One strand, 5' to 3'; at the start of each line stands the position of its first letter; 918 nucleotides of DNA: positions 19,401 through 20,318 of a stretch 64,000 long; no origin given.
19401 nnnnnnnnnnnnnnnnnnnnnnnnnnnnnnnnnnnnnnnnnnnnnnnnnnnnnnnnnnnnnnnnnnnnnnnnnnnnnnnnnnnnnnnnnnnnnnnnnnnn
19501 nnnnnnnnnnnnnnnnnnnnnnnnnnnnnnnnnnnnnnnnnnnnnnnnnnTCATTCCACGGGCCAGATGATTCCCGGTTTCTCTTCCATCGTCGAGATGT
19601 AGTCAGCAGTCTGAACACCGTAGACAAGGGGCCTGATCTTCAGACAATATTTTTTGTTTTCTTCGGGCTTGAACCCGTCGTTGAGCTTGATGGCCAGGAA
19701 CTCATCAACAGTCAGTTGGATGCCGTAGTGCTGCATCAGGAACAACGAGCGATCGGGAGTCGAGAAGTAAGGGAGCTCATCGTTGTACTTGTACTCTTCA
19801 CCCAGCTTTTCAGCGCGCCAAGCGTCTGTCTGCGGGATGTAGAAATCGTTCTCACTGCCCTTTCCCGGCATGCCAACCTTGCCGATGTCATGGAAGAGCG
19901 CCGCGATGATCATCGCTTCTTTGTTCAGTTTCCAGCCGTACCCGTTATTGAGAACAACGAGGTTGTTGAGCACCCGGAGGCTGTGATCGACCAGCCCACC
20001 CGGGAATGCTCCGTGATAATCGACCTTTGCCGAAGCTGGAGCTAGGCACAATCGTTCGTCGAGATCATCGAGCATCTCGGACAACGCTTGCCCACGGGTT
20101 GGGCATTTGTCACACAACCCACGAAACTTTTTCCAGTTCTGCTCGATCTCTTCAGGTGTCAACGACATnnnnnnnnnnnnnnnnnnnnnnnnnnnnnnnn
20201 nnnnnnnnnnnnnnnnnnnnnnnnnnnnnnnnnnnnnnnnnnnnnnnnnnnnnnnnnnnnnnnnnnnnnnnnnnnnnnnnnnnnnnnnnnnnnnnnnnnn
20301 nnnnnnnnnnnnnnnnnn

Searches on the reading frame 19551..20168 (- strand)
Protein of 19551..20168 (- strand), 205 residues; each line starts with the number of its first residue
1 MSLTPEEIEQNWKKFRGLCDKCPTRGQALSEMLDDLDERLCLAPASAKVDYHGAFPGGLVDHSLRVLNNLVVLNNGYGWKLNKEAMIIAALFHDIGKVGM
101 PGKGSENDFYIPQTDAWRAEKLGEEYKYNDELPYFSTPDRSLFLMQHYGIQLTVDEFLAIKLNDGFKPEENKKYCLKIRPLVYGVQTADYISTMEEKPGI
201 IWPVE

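Call 38: search_protein_families(library=pfam, proteins=[window:19551-20168:-], max_evalue=0.001)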
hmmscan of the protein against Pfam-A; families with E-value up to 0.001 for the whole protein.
window:19551-20168:- (205 aa): 1 family
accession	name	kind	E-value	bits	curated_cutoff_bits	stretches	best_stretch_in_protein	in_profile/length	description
PF01966.28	HD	-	6.9e-08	33.2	22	1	60-112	2-49/116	HD domain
